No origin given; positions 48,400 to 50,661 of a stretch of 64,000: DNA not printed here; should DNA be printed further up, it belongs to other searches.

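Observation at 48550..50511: Uncharacterised 653-aa membrane-anchored protein occupying the wzb slot between wza and wzc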

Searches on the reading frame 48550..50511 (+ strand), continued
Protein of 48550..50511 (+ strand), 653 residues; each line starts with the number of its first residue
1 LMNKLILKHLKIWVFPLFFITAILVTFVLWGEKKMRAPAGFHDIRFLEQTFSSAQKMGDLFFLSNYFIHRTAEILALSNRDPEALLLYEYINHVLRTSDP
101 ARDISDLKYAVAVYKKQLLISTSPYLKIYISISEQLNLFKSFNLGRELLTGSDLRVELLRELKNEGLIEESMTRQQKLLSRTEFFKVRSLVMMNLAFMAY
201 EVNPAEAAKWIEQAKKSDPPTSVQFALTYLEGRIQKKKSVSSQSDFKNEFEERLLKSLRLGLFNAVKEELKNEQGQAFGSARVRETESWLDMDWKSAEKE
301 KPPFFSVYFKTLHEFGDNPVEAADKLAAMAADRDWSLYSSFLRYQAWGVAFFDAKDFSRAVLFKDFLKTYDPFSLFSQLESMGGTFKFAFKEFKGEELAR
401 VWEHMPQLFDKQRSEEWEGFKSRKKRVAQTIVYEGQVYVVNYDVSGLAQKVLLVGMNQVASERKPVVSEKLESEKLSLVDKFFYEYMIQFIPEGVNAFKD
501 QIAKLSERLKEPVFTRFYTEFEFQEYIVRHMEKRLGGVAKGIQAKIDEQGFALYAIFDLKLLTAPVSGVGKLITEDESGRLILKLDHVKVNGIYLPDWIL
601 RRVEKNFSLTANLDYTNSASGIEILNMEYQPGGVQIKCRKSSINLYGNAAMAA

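Call 46: search_protein_families(library=ncbifam, proteins=[P0015, P0017, P0020, P0024, P0027, P0034, P0018, P0043, P0016, P0040], max_evalue=0.01)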
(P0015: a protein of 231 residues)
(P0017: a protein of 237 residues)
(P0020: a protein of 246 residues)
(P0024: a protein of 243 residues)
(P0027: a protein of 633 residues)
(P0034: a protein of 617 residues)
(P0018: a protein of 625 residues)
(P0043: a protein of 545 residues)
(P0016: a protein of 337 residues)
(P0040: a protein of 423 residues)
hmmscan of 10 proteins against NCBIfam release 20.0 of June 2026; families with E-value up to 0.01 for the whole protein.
P0015 (231 aa): 0 families

P0017 (237 aa): 0 families

P0020 (246 aa): 0 families

P0024 (243 aa): 0 families

P0027 (633 aa): 14 families
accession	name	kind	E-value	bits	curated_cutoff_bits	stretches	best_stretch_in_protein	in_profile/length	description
TIGR02795.1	tol_pal_ybgF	equivalog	8.6e-11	42.5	90.1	0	165-218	49-102/119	tol-pal system protein YbgF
TIGR02521.1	type_IV_pilW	equivalog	4.4e-07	29.7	154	1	275-370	109-200/234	type IV pilus biogenesis/stability protein PilW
NF040959.1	MamA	equivalog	1.9e-06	27.5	200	1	263-365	103-199/204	magnetosome protein MamA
NF052312.1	T9SS_PorW_SprE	equivalog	6e-06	25.2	250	1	318-410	269-360/716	type IX secretion system periplasmic lipoprotein PorW/SprE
NF047507.1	TPR_BatC_Lepto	exception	3.5e-05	23.4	175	1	315-369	71-126/214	TPR repeat-containing protein BatC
NF053607.1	CHU_0125_OmpA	equivalog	7.6e-05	21.4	620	1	295-388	46-135/639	CHU_0125 family OmpA-like outer membrane integrity protein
TIGR02917.1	PEP_TPR_lipo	equivalog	8e-05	20.7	312.2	0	266-371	568-667/899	XrtA/PEP-CTERM system TPR-repeat protein PrsT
NF008068.0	PRK10803.1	equivalog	0.00014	21.9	383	0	294-411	134-250/263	cell division protein CpoB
TIGR02552.1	LcrH_SycD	equivalog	0.00021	21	104.8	0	303-373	19-86/136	SycD/LcrH family type III secretion system chaperone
NF008756.0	PRK11788.1-4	equivalog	0.00038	19.6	474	1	271-370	41-138/389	lipopolysaccharide assembly protein LapB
NF040561.1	PrimPol_Msp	equivalog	0.0011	17.6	200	0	288-365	11-85/515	CRISPR-associated primase-polymerase type A1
NF008757.0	PRK11788.1-5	equivalog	0.0012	18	363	0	269-377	39-146/388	lipopolysaccharide assembly protein LapB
TIGR03302.1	OM_YfiO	subfamily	0.0047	16.4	81.4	0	299-414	30-151/239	outer membrane protein assembly factor BamD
NF052415.1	T3SS_chap_SctY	equivalog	0.0067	16.9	70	0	275-367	16-105/106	type III secretion apparatus assembly chaperone SctY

P0034 (617 aa): 12 families
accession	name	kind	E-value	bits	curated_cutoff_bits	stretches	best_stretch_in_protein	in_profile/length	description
TIGR02795.1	tol_pal_ybgF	equivalog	6.5e-15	55.8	90.1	2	256-337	29-110/119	tol-pal system protein YbgF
TIGR03302.1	OM_YfiO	subfamily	1.1e-09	38.1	81.4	1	305-416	35-152/239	outer membrane protein assembly factor BamD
NF040959.1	MamA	equivalog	5.6e-09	35.7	200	1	262-370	101-203/204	magnetosome protein MamA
TIGR02917.1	PEP_TPR_lipo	equivalog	1.1e-07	30.2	312.2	1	272-376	471-569/899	XrtA/PEP-CTERM system TPR-repeat protein PrsT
TIGR02552.1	LcrH_SycD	equivalog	2.9e-05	23.8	104.8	1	307-424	22-132/136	SycD/LcrH family type III secretion system chaperone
NF052312.1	T9SS_PorW_SprE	equivalog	7.3e-05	21.6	250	1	172-402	120-351/716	type IX secretion system periplasmic lipoprotein PorW/SprE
NF052230.1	T9SS_PorE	exception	0.00012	20.5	600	0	282-375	34-126/648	PorE family type IX secretion system protein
TIGR02521.1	type_IV_pilW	equivalog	0.00043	19.9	154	0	317-375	45-100/234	type IV pilus biogenesis/stability protein PilW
NF047507.1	TPR_BatC_Lepto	exception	0.00072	19.1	175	0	262-299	92-129/214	TPR repeat-containing protein BatC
NF033758.1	gliding_GltE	equivalog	0.00089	18.3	225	0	168-220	132-181/411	adventurous gliding motility TPR repeat lipoprotein GltE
NF002725.1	PRK02603.1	equivalog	0.0015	18.6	143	0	314-376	46-109/173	photosystem I assembly protein Ycf3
NF041054.1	WAxxUGC_long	equivalog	0.0029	17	300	0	338-385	274-321/354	ResA-like WAxxUGC motif-containing protein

P0018 (625 aa): 0 families

P0043 (545 aa): 0 families

P0016 (337 aa): 0 families

P0040 (423 aa): 3 families
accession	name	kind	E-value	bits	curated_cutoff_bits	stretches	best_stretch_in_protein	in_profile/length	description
NF047849.1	Lsa33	exception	8.8e-12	44.8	420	1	313-416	50-151/310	surface adhesin Lsa33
NF033165.1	lipo_LipL45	exception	5e-10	39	350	1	314-416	61-159/391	lipoprotein LipL45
NF047876.1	Lsa19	exception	0.0014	18.5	250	1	343-414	54-119/182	adhesin Lsa19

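Call 51: find_related_loci(query=A4, collection=genome_contigs, flank=6000)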
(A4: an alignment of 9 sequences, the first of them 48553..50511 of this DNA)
Query A4 (652 aa) in genome_contigs; peptide patterns used: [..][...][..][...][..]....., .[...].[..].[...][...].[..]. (x = any residue, [..] = any of these).
34 stretches matched a pattern; 4 encode a relative of the query (tblastn E <= 1e-3); 4 distinct loci.
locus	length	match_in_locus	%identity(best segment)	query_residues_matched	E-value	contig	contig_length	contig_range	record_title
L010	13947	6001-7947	65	1-652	0e+0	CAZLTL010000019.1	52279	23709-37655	MAG TPA_asm: uncultured bacterium isolate SRP300315_co1_21 genome assembly, contig: NODE_316_length_52279_cov_8.779776,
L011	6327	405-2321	41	1-639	1e-168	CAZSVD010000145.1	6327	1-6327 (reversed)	MAG TPA_asm: uncultured bacterium isolate SRP135725_co2_92 genome assembly, contig: k141_2625465, whole genome shotgun s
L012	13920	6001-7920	38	2-641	2e-149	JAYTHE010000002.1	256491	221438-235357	MAG: Candidatus Omnitrophota bacterium isolate GFS_2494 GFS_2494_1, whole genome shotgun sequence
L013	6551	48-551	51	471-639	1e-50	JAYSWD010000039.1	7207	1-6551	MAG: Candidatus Omnitrophota bacterium isolate GFS_12873 GFS_12873_38, whole genome shotgun sequence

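Call 57: fold_search(model_id=the predicted structure, library=pdb)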
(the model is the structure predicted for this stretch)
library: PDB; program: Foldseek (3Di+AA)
matches with E <= 10: 276; with E <= 0.001: 0
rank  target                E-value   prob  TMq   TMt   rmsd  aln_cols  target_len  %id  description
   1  1bp1                  1.1e-03  0.95  0.10  0.14  21.9       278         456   14  CRYSTAL STRUCTURE OF BPI, THE HUMAN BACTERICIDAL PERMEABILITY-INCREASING PROTEIN (released 1997-09-04)
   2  1ewf                  1.6e-03  0.85  0.10  0.13  21.9       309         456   12  THE 1.7 ANGSTROM CRYSTAL STRUCTURE OF BPI (released 2000-06-21)
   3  4m4d_B                3.6e-02  0.28  0.08  0.11  21.5       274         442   10  Crystal structure of lipopolysaccharide binding protein (released 2013-10-30)
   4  6s7i_A                9.5e-02  0.44  0.12  0.18  20.4       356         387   14  Arbitrium receptor from a Bacillus subtilis Katmira33 phage (released 2021-04-14)
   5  6s7i_B                3.4e-01  0.20  0.12  0.18  20.2       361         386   13  Arbitrium receptor from a Bacillus subtilis Katmira33 phage (released 2021-04-14)
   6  5zvw_A                5.2e-01  0.14  0.11  0.19  20.2       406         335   15  Structure of phAimR-Ligand (released 2018-09-05)
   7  6hp3_A                6.0e-01  0.13  0.11  0.16  22.3       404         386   13  ARBITRIUM PEPTIDE RECEPTOR FROM SPBETA PHAGE (released 2019-02-13)
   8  9f36_B                6.5e-01  0.14  0.12  0.20  20.2       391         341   13  Crystal estructure of AimR from ATCC13952 phage (released 2025-05-14)
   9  1y8c                  6.8e-01  0.16  0.06  0.14  18.1       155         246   10  Crystal structure of a S-adenosylmethionine-dependent methyltransferase from Clostridium acetobutylicum ATCC 824 (released 2004-12-28)
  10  4d2c                  7.2e-01  0.04  0.08  0.11  22.4       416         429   10  Structure of a di peptide bound POT family peptide transporter (released 2014-06-25)
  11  3zgq                  7.8e-01  0.09  0.12  0.14  19.2       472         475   14  Crystal structure of human interferon-induced protein IFIT5 (released 2013-01-23)
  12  8usb_X                9.0e-01  0.09  0.12  0.17  29.1       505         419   12  Non-substrate-engaged human 26S proteasome with Nub1/FAT10 bound to Rpn1 (released 2024-11-06)
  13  9f36_A                9.9e-01  0.13  0.12  0.20  18.6       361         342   13  Crystal estructure of AimR from ATCC13952 phage (released 2025-05-14)
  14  5zvv_A                1.0e+00  0.09  0.10  0.15  20.1       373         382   12  Structure of SeMet-phAimR (released 2018-09-05)
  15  2qim                  1.1e+00  0.14  0.08  0.23  13.6       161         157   14  Crystal Structure of Pathogenesis-related Protein LlPR-10.2B from yellow lupine in complex with Cytokinin (released 2008-04-29)
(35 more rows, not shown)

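Call 64: search_protein_families(library=pfam, proteins=[P0020, P0022, P0024, P0025, P0030, P0031, P0035, P0042, P0063, P0051], max_evalue=1)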
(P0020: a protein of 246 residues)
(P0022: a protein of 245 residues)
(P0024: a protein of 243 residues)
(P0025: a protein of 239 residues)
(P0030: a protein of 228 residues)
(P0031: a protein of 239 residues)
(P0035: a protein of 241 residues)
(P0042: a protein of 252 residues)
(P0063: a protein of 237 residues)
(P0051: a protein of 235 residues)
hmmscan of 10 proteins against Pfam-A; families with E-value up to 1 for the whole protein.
P0020 (246 aa): 0 families

P0022 (245 aa): 1 family
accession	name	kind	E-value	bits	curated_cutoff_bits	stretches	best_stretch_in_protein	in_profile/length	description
PF11209.13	LmeA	-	0.051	14.1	27.3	1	118-232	100-217/217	LmeA-like phospholipid-binding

P0024 (243 aa): 1 family
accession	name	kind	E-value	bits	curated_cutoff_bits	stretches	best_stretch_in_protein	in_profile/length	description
PF09299.17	Mu-transpos_C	-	0.021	15.2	21.7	1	21-54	25-57/61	Mu transposase, C-terminal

P0025 (239 aa): 1 family
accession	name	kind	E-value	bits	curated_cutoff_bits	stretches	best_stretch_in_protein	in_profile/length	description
PF02531.21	PsaD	-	0.25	11.3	22.4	1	36-76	70-109/136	PsaD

P0030 (228 aa): 0 families

P0031 (239 aa): 1 family
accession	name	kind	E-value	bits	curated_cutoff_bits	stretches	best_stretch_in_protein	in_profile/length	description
PF08139.17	LPAM_1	-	0.77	10.8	20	0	1-13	1-13/18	Prokaryotic membrane lipoprotein lipid attachment site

P0035 (241 aa): 0 families

P0042 (252 aa): 0 families

P0063 (237 aa): 0 families

P0051 (235 aa): 1 family
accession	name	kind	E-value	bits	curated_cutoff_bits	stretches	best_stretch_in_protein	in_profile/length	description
PF11209.13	LmeA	-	9.5e-05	23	27.3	1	112-231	92-216/217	LmeA-like phospholipid-binding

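Call 67: find_encoding_contigs(protein=P0034, flank=8000, max_places=2)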
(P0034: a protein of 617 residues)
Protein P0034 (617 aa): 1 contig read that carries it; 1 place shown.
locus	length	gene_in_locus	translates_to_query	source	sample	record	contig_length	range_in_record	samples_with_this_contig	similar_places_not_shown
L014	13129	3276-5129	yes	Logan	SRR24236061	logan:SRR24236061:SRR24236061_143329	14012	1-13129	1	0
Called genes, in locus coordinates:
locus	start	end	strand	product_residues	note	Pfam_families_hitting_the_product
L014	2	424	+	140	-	?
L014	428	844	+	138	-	PF07238:PilZ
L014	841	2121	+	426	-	-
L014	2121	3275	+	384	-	PF02563:Poly_export, PF10531:SLBB (faint), PF22461:SLBB_2 (weak)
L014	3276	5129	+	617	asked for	PF13424:TPR_12 (faint), PF14559:TPR_19 (faint), PF13428:TPR_14 (faint), PF24575:TPR_Slam (faint), PF00515:TPR_1 (faint), PF07719:TPR_2 (faint), PF13174:TPR_6 (faint), PF13176:TPR_7 (faint), +4 more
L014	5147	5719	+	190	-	PF02397:Bac_transf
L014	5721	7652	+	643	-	PF02706:Wzz (weak), PF13807:GNVR, PF01656:CbiA (weak), PF06564:CBP_BcsQ (weak), PF09140:MipZ (weak), PF10609:ParA, PF13614:AAA_31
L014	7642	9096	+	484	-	-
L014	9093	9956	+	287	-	PF00535:Glycos_transf_2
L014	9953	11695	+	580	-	PF02543:Carbam_trans_N, PF16861:Carbam_trans_C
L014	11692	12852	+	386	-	PF13439:Glyco_transf_4, PF13579:Glyco_trans_4_4, PF20706:GT4-conflict, PF00534:Glycos_transf_1, PF13692:Glyco_trans_1_4, PF13524:Glyco_trans_1_2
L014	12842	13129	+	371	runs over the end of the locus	PF13579:Glyco_trans_4_4, PF13439:Glyco_transf_4, PF00534:Glycos_transf_1, PF13692:Glyco_trans_1_4, PF13524:Glyco_trans_1_2 (faint), PF20706:GT4-conflict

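Call 68: find_encoding_contigs(protein=P0054, flank=8000, max_places=2)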
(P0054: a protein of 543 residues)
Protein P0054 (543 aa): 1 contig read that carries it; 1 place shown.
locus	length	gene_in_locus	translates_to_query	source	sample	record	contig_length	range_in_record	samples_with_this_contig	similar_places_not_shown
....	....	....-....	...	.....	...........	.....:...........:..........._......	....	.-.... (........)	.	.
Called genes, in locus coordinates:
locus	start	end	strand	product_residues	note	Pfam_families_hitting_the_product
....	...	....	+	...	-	-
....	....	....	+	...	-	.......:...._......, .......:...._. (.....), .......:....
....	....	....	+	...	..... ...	-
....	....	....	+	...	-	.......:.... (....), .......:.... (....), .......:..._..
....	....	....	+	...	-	-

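Call 69: find_encoding_contigs(protein=P0020, flank=8000, max_places=2)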
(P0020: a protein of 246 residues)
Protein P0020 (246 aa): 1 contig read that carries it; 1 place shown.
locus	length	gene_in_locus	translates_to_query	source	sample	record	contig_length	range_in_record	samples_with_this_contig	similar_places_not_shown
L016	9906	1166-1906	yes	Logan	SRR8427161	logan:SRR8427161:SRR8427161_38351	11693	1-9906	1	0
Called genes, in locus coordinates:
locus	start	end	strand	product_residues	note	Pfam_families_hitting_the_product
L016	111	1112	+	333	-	-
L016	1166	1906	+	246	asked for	-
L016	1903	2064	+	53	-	-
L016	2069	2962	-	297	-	PF00892:EamA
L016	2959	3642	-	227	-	PF00117:GATase, PF07722:Peptidase_C26 (faint)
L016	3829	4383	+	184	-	-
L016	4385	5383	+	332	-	PF04055:Radical_SAM (weak), PF13186:SPASM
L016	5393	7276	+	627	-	PF00664:ABC_membrane, PF00005:ABC_tran, PF02463:SMC_N (faint)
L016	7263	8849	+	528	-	-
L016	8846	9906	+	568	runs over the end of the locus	PF00884:Sulfatase, PF01663:Phosphodiest (faint), PF16347:SGSH_C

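Call 70: list_cluster_members(proteins=[P0027, P0034, P0018, P0054, P0043, P0011, P0007, P0015, P0051, P0046])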
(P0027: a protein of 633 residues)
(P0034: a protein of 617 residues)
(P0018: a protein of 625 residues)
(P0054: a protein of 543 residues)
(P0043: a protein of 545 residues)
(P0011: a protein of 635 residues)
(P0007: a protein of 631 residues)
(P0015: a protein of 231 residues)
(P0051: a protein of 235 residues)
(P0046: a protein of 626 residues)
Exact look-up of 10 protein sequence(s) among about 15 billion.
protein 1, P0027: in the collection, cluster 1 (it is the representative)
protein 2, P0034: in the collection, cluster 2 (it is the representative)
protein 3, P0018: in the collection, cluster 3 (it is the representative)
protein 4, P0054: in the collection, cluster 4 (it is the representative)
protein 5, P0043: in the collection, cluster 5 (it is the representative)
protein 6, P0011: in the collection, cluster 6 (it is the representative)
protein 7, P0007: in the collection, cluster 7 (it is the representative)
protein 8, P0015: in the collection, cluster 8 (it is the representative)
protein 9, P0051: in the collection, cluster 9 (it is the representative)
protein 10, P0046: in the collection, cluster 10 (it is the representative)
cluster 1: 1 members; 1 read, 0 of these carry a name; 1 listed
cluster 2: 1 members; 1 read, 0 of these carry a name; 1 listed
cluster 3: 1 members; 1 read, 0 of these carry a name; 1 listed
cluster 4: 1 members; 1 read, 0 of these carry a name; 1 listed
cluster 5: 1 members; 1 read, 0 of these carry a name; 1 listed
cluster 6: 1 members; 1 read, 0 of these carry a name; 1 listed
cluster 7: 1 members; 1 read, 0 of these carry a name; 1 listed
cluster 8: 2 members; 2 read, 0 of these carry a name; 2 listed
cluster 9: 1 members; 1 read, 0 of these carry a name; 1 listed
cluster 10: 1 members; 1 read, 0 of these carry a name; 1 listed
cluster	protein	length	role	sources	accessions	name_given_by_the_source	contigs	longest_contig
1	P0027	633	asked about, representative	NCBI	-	-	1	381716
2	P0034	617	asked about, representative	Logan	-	-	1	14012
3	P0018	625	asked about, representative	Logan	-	-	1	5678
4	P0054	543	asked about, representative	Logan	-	-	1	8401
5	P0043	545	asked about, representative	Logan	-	-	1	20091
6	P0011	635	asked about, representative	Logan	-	-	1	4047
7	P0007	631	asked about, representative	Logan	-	-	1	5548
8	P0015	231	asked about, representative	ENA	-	-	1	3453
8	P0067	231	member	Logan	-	-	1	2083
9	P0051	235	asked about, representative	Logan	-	-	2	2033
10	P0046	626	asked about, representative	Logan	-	-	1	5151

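Call 79: find_related_loci(query=A4, collection=metagenome_contigs, flank=5000)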
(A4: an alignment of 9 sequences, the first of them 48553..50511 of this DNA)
Query A4 (652 aa) in metagenome_contigs; peptide patterns used: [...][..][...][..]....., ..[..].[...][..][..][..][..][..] (x = any residue, [..] = any of these).
178 stretches matched a pattern, but none encodes a relative of the query by tblastn (E <= 1e-3).
